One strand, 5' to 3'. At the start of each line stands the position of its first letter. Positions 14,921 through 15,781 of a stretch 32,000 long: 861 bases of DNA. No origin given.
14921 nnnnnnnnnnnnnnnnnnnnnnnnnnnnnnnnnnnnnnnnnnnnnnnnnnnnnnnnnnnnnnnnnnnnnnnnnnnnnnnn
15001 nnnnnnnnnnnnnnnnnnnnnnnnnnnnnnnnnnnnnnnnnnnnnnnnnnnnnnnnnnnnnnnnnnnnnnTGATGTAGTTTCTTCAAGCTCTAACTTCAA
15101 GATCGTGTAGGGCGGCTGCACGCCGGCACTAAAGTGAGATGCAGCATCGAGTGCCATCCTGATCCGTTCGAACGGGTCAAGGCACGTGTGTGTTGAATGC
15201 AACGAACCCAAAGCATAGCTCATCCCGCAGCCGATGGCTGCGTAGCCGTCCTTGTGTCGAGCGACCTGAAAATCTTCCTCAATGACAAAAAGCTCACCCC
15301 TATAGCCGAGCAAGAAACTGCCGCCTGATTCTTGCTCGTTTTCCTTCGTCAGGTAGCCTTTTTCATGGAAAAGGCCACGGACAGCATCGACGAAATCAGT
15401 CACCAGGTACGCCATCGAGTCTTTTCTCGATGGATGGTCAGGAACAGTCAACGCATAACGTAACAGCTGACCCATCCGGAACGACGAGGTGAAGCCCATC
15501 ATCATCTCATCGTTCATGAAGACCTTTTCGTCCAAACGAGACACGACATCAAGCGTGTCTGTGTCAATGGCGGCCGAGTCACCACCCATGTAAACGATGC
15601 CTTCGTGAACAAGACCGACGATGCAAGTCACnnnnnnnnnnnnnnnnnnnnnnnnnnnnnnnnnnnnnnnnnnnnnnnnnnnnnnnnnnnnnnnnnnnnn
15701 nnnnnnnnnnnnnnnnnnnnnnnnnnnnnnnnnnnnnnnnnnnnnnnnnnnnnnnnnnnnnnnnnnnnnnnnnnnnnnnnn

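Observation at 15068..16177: Tandem pair of proteasome-beta/HslV-like threonine hydrolases in a phage-like region, with no AAA+ partner in view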

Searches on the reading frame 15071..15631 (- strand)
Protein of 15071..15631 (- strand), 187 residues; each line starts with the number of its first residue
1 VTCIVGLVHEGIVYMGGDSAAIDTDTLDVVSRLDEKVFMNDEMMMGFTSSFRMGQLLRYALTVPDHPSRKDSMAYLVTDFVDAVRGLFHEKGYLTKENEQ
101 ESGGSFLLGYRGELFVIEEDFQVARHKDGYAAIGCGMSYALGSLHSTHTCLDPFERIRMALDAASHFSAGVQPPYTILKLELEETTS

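Call 4: search_protein_families(library=pfam, proteins=[window:15071-15631:-], max_evalue=1)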
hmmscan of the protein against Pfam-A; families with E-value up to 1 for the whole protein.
window:15071-15631:- (187 aa): 1 family
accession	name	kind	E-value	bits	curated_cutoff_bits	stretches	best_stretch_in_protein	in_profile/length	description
PF00227.31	Proteasome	-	0.096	12.8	22.4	0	2-39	5-48/189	Proteasome subunit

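Call 5: search_protein_families(library=phrogs, proteins=[window:15071-15631:-], max_evalue=0.01)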
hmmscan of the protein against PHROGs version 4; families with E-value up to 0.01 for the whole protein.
window:15071-15631:- (187 aa): 1 family
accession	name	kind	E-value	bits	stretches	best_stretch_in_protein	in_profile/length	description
phrog_1040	-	other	4.3e-22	80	1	1-185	14-161/277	peptidase HslV family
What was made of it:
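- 15068..15631 (-): Gene B: 187-aa canonical AAH-like proteasome homologue, acidic (pI 4.8), GTG start. Catalytic codons: Thr 15628-15626, Asp17 15580-15578, Lys 15526-15524. It has GCG in place of GSG and a longer, conserved acidic loop (KG..KENExE) after helix 2. PHROG 1040, E 4.3e-22 (call 5).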

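Call 6: search_protein_families(library=ncbifam, proteins=[window:15071-15631:-], max_evalue=1)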
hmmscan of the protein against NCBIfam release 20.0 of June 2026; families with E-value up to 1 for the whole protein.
window:15071-15631:- (187 aa): 1 family
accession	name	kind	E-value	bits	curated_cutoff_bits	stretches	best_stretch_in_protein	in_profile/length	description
TIGR03690.1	20S_bact_beta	equivalog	0.081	12.6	191.9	0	2-44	6-46/222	proteasome subunit beta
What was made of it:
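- Tried and rejected: Pfam and NCBIfam gave only sub-threshold hits for A and B (calls 4, 6).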

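Call 8: search_dna_similar(query=window:15071-15631:-, collection=phages, mode=protein, max_rows=40, rows=spread)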
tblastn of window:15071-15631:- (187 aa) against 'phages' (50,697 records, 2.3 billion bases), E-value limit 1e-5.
Records with a match: 205; places in all: 205; records where one place covers at least 80% of the query: 177.
Best place of each record, by identity: <60% 205.
By first word of the organism name: Salmonella 96; Escherichia 58; Vibrio 10; Aeromonas 8; Bacteriophage 5; Phage 3; Geobacillus 2; Xanthomonas 2; Yersinia 2; Klebsiella 2; and 15 more.
By host as written in the record: - 25; Salmonella enterica subsp. enterica serovar Enteritidis PT1 20; Escherichia coli 13; Salmonella sp. 9; Salmonella enterica subsp. enterica 8; Salmonella enterica subsp. enterica serovar Typhimurium 8; Aeromonas hydrophila 6; Escherichia coli K-12 6; and 78 more.
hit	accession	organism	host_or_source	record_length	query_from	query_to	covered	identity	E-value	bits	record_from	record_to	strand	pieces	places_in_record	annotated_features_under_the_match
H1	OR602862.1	Moorella phage MTATph1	Moorella thermoacetica DSM 103132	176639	1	179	96%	50.0%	1e-51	182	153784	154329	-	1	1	peptidase HslV family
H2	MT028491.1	Ochrobactrum phage vB_OspM_OC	Ochrobactrum sp. POC9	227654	1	176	94%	37.6%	8e-32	125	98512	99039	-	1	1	proteosome component protein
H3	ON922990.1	Vibrio phage VPMCC14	Vibrio sp.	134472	1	183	98%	34.1%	6e-25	106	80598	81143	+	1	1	putative nucleophile aminohydrolase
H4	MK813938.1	Aeromonas phage 2L372X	Aeromonas hydrophila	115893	1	179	96%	31.0%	1e-20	94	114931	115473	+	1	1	2L372X_210: hypothetical protein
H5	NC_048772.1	Aeromonas phage 4L372XY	Aeromonas hydrophila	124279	1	179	96%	31.0%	5e-20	92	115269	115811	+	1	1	4L372XY_205: peptidase HslV family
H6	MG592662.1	Vibrio phage 2.058.O._10N.286.46.B8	Vibrio lentus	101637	1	180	96%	30.6%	3e-22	98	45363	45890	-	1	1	proteasome subunit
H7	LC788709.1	Escherichia coli phage Shin27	Sewage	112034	1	178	95%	30.7%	8e-17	83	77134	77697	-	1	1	hypothetical protein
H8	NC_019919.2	Yersinia phage phiR2-01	Yersinia enterocolitica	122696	1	178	95%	30.7%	2e-15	79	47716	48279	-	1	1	g082: peptidase HslV family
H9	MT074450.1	Salmonella phage faergetype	Salmonella enterica subsp. enterica ...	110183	1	178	95%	30.2%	1e-16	82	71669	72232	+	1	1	hypothetical protein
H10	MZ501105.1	Escherichia phage SuperGirl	Escherichia coli K-12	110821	1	178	95%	30.2%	1e-16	82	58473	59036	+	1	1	hypothetical protein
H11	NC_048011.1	Salmonella phage S133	Salmonella enterica subsp. enterica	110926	1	178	95%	30.2%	1e-16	82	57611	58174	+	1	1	peptidase HslV family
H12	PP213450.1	Salmonella phage ZBSTP12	Salmonella enterica subsp. enterica ...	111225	1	178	95%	30.2%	1e-16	82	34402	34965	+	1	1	hypothetical protein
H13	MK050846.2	Salmonella phage Seafire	Salmonella enterica subsp. enterica ...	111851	1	178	95%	30.2%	1e-16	82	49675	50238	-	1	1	hypothetical protein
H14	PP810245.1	Salmonella phage PMBT22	Salmonella enterica subsp. enterica ...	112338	1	178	95%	30.2%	1e-16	82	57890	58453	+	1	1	hypothetical protein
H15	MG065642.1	Campylobacter phage A148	Campylobacter jejuni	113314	1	178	95%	30.2%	1e-16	82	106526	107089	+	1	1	record has no annotation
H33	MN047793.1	Xanthomonas phage Xoo-sp13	Xanthomonas oryzae pv. oryzae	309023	1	136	73%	34.3%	2e-16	82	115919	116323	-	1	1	hypothetical protein | deoxycytidylate deaminase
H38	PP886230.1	Escherichia phage vB_EcoM_E9.1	Escherichia coli O157:H7 (ATCC 43888)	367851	1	146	78%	27.2%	3e-14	76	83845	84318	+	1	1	HslV family peptidase | hypothetical protein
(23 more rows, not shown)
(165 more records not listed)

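Call 22: find_homologous_proteins(query=window:15071-15631:-, max_evalue=0.001)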
Query window:15071-15631:- (187 aa): 5925 proteins with E <= 0.001 among 6016 candidates; the best 120 are listed.
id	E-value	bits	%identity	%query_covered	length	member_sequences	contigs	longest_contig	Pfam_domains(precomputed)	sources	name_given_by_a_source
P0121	2.0e-120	417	100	100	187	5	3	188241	-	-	-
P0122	3.6e-70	254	63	97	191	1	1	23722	-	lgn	-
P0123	5.6e-70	253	63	95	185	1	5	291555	-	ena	-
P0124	9.1e-70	252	64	97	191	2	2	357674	-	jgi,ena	-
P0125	4.8e-67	243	60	97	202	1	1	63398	-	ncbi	-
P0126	4.1e-66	240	60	98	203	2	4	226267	-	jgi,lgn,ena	-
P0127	4.5e-65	237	62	95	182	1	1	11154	-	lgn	-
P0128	4.8e-65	237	60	98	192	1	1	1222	-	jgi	-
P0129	8.8e-65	236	59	95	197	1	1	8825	-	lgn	-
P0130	1.6e-64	235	60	97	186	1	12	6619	-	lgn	-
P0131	1.8e-64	235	55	98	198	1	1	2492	-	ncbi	-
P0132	2.4e-64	235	60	98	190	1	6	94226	-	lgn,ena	-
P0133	3.0e-63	231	61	96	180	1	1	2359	-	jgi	-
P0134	5.0e-63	230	58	97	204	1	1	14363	-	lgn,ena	-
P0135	7.0e-63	230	56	100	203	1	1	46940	-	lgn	-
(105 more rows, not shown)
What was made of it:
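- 15068..15631 (-): 5,925 homologues (call 22).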

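Call 44: get_annotated_region(hit=H11, flank=7000)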
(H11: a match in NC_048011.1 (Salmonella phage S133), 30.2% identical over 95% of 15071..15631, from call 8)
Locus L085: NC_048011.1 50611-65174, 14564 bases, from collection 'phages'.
description: Salmonella phage S133, complete genome.
organism: Salmonella phage S133 (NCBI taxid 2231356)
taxonomy: Viruses; Duplodnaviria; Heunggongvirae; Uroviricota; Caudoviricetes; Demerecviridae; Markadamsvirinae; Epseptimavirus; Epseptimavirus S133
host: Salmonella enterica subsp. enterica; source: -; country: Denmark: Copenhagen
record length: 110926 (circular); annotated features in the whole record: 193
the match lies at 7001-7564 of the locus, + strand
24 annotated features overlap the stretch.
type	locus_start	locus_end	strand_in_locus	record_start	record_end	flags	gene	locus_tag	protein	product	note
CDS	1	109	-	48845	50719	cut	-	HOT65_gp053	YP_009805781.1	NrdD-like anaerobic ribonucleotide reductase large subunit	similar to T5st0mutant_nrdD; label: orf53; anaerobic ribonucleoside-triphosphate reductase, nrdD-like protein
CDS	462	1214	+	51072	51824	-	-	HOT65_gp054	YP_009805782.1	PhoH-like phosphate starvation-inducible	similar to T5p096 of T5st0mutant; label: orf54; phosphate starvation-inducible ATPase PhoH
CDS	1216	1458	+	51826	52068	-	-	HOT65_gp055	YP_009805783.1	tail length tape measure protein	similar to T5p095 of T5st0mutant; label: orf55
CDS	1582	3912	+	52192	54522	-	-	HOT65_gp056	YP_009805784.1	ribonucleoside-diphosphate reductase large subunit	nrdA-like protein; similar to nrdA of T5st0mutant; label: orf56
CDS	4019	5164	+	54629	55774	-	-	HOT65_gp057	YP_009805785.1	aerobic ribonucleotide reductase, beta subunit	nrdB-like protein; similar to nrdB of T5st0mutant; label: orf57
CDS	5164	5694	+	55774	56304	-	-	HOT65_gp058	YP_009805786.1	dihydrofolate reductase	similar to thyA of T5st0mutant; label: orf58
CDS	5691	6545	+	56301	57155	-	-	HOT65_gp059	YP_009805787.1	thymidylate synthase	similar to Stitch99, but low similarity to thyA of T5st0mutant; label: orf59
CDS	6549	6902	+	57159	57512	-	-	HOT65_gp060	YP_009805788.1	membrane protein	similar to EPS7_104; label: orf60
CDS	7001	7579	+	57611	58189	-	-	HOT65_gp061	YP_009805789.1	peptidase HslV family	similar to EPS7_103; label: orf61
CDS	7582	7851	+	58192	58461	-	-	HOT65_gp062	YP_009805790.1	fibritin-like protein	similar to EPS7_102, T4 fibritin (whiskers) PDB:1AVY; label: orf62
CDS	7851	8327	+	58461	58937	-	-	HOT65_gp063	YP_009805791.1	Rnase H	similar to T5st0mutant_rnhA; label: orf63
CDS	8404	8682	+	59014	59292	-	-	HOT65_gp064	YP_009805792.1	hypothetical protein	similar to T5st0mutant_p088; label: orf64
CDS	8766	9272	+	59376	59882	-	-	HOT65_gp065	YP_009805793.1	hypothetical protein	similar to T5st0mutant_p087; label: orf65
CDS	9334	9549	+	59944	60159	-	-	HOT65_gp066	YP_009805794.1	tail length tape-measure protein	label: orf66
CDS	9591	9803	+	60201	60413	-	-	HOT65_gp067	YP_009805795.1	hypothetical protein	similar to T5st0mutant_p086; label: orf67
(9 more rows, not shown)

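Call 45: get_annotated_region(hit=H1, flank=7000)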
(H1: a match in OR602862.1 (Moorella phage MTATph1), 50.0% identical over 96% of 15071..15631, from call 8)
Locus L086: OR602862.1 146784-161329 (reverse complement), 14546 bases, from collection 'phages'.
description: Moorella phage MTATph1, complete genome.
organism: Moorella phage MTATph1 (NCBI taxid 3090776)
taxonomy: Viruses; Duplodnaviria; Heunggongvirae; Uroviricota; Caudoviricetes
host: Moorella thermoacetica DSM 103132; source: -; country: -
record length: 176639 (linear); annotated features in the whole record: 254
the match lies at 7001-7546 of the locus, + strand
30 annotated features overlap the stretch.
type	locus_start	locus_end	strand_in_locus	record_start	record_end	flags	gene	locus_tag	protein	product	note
CDS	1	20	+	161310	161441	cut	-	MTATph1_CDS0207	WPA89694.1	hypothetical protein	-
CDS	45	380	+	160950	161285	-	-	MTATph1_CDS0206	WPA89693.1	hypothetical protein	-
CDS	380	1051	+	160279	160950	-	-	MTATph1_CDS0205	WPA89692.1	hypothetical protein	-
CDS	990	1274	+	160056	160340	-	-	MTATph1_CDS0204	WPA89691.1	hypothetical protein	-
CDS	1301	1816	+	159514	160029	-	-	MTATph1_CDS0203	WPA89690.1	DprA-like DNA recombination-mediator protein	-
CDS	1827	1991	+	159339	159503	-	-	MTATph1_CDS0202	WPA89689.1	hypothetical protein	-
CDS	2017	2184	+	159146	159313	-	-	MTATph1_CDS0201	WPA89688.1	hypothetical protein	-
CDS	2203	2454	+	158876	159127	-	-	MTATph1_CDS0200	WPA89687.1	hypothetical protein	-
CDS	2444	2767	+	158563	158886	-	-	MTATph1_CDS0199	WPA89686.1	hypothetical protein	-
CDS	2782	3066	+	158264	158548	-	-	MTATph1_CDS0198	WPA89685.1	hypothetical protein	-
CDS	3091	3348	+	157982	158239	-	-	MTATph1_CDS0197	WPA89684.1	hypothetical protein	-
CDS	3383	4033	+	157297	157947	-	-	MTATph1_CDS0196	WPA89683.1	hypothetical protein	-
CDS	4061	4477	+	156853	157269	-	-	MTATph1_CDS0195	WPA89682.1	hypothetical protein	-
CDS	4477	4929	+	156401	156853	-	-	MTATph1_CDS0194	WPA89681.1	hypothetical protein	-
CDS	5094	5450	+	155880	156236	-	-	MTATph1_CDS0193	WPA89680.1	hypothetical protein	-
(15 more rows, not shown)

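Call 49: search_solved_structures(query=A4, max_evalue=1, show_alignments=3)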
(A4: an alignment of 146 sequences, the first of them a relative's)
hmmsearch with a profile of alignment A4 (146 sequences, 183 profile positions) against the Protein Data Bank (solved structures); distinct sequences matched with E-value up to 1: 29.
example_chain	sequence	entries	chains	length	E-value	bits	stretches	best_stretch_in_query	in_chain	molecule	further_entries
5ovu_A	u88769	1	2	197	5.3e-08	36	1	2-174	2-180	BETA-PROTEOBACTERIA PROTEASOME HOMOLOGUE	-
5ovs_A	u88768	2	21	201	2.8e-05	27.1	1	6-166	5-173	BPH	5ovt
1m4y_A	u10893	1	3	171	3.2e-05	26.9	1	99-165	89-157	ATP-dependent protease hslV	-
1q5q_H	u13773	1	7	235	0.00021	24.2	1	2-48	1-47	proteasome beta-type subunit 1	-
5ji3_A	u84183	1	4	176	0.00028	23.9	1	1-163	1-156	ATP-dependent protease subunit HslV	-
5ji2_A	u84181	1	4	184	0.0003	23.8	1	1-164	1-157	ATP-dependent protease subunit HslV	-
2h6j_H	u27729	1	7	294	0.00054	22.9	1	2-48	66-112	Proteasome beta-type subunit 1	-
3h4p_a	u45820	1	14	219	0.0008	22.4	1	125-164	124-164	Proteasome subunit beta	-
2z3a_A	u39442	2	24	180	0.00085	22.3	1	2-165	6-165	ATP-dependent protease hslV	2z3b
1yyf_D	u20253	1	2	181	0.00087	22.2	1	2-165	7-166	ATP-dependent protease hslV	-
4g4e_A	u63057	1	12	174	0.0025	20.8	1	2-164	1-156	ATP-dependent protease subunit HslV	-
6ocw_H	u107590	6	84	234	0.0027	20.7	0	126-162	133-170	Proteasome subunit beta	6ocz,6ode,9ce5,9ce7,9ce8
2fhg_H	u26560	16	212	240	0.0029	20.5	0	126-162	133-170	proteasome, beta subunit | Proteasome (Beta subunit) PrcB | Proteasome subunit beta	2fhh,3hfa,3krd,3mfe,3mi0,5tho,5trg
1e94_A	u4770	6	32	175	0.0034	20.3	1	2-163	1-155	HEAT SHOCK PROTEIN HSLV | ATP-DEPENDENT PROTEASE HSLV | HEAT SHOCK LOCUS HSLV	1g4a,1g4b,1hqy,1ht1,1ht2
6pxi_A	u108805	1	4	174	0.0035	20.3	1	2-163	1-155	ATP-dependent protease subunit HslV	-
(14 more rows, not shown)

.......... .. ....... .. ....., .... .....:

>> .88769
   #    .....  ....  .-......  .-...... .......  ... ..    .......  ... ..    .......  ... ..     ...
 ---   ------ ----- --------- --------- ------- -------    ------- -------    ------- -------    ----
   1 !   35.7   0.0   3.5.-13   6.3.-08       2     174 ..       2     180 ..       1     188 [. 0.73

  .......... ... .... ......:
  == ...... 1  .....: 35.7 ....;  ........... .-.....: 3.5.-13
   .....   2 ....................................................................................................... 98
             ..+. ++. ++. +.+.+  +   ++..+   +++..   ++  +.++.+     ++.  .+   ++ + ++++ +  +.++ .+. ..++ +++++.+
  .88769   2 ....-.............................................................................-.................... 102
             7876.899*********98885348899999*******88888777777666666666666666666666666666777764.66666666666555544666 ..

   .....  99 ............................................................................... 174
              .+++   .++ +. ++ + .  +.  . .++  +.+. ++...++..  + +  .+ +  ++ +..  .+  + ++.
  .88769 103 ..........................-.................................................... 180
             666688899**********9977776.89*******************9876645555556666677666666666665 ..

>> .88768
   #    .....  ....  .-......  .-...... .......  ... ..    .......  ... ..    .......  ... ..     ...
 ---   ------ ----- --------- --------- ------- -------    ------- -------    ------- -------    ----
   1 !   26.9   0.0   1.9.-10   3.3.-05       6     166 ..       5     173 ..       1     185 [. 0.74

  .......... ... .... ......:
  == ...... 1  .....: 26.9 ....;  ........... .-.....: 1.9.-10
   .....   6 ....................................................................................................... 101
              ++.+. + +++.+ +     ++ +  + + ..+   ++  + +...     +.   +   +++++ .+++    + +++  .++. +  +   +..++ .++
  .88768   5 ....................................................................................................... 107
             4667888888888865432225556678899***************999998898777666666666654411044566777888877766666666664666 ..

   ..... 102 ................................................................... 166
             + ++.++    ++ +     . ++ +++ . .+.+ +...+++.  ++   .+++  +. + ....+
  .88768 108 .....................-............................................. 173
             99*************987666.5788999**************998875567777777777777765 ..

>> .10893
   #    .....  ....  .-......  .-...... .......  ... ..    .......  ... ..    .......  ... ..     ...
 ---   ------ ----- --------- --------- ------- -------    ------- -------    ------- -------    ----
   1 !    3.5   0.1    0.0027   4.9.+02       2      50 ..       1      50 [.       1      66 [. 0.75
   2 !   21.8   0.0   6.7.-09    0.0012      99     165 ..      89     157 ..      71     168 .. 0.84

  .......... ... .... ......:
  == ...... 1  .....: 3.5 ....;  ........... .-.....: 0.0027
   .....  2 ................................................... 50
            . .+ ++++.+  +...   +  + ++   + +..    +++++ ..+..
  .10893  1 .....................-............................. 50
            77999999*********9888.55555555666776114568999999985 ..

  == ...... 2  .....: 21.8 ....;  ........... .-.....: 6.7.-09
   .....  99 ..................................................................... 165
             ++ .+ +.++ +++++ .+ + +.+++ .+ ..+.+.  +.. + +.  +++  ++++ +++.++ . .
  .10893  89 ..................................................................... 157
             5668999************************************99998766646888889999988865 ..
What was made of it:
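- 15068..15631 (-): Profile against BPH 5ovu, E 5e-8, full length (call 49).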

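Call 56: find_related_loci(query=A5, collection=genome_contigs, flank=5000)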
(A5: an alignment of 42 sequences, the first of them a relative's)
Query A5 (187 aa) in genome_contigs; peptide patterns used: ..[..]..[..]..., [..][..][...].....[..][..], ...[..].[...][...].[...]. (x = any residue, [..] = any of these).
191 stretches matched a pattern; 138 encode a relative of the query (tblastn E <= 1e-3); the best 80 are kept; 80 distinct loci.
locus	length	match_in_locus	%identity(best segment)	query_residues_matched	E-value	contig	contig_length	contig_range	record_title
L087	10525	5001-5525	57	1-177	2e-60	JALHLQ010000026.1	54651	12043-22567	MAG: Xanthobacteraceae bacterium isolate Bin_23_12 c_000000003039, whole genome shotgun sequence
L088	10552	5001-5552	54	1-184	2e-57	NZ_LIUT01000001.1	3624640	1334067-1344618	Paenibacillus solani strain FJAT-22460 super7, whole genome shotgun sequence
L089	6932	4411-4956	53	1-180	5e-57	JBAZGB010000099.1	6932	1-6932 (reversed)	MAG: Eubacteriales bacterium isolate SO_2017_LW3_34 NODE_37766_length_6932_cov_1.545334_LW162_2017, whole genome shotgun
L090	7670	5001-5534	56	1-181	3e-57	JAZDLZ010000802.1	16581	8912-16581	MAG: Pseudomonadota bacterium isolate MEGAHIT-group-0.625 k141_16706759, whole genome shotgun sequence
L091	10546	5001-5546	52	1-185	7e-56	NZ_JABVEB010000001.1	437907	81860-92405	Actinomadura sp. HBU206391 contig1, whole genome shotgun sequence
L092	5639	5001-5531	51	1-180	4e-56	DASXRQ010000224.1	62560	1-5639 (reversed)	MAG TPA_asm: Micromonosporaceae bacterium isolate SMAG_U4644 k141_1593785, whole genome shotgun sequence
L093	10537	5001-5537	51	1-181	5e-56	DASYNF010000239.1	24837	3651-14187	MAG TPA_asm: Actinomadura sp. isolate SMAG_U4394 k141_906916, whole genome shotgun sequence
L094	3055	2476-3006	53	1-179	1e-55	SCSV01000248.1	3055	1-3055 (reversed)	MAG: Salinibacterium sp. isolate FW300_bin.11 FW300_bin.11-106813, whole genome shotgun sequence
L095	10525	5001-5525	54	1-178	4e-55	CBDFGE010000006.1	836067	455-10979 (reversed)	MAG: Dehalococcoidia bacterium isolate 310c0839-7255-474d-b4c6-e82275d08751 genome assembly, contig: contig_6, whole gen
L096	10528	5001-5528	52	1-178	6e-55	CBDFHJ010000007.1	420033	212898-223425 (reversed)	MAG: Dehalococcoidia bacterium isolate 26e14fec-4fdf-4894-a6de-8c85e4a33ace genome assembly, contig: contig_7, whole gen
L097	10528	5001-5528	49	1-178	2e-54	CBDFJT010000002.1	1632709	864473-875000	MAG: Dehalococcoidia bacterium isolate c482fa45-09e8-4a64-81e5-d6065e0be6af genome assembly, contig: contig_2, whole gen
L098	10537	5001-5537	53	1-180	1e-54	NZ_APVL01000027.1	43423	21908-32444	Cytobacillus firmus DS1 scaffold26, whole genome shotgun sequence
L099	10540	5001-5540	50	1-182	9e-55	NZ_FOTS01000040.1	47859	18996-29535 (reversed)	Pelosinus propionicus DSM 13327, whole genome shotgun sequence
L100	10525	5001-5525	52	1-177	9e-55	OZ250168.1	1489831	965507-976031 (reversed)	MAG: Dehalococcoidia bacterium isolate df1c8e39-9ed4-4f98-84fc-ac90bf75a161 genome assembly, chromosome: 1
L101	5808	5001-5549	52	1-180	4e-54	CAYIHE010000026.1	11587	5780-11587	MAG TPA_asm: uncultured Gammaproteobacteria bacterium isolate ERP119705_co20_215 genome assembly, contig: NODE_6557_leng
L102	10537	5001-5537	49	1-180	1e-53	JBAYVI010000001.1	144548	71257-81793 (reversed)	MAG: Melioribacteraceae bacterium isolate SO_2016_LW3_56 scaffold00161_LW162_2016, whole genome shotgun sequence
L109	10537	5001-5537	50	1-180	1e-52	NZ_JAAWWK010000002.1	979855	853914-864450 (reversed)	Spongiibacter thalassae strain KMU-166 contig2, whole genome shotgun sequence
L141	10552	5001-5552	47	1-187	4e-50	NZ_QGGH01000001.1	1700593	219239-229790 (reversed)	Mesorhizobium loti strain DSM 2626 Ga0215673_101, whole genome shotgun sequence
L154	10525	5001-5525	49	1-179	2e-48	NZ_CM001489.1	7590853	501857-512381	Frankia sp. QA3 chromosome, whole genome shotgun sequence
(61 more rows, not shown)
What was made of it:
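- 15068..15631 (-): 45-57% identity to bacterial copies (call 56).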
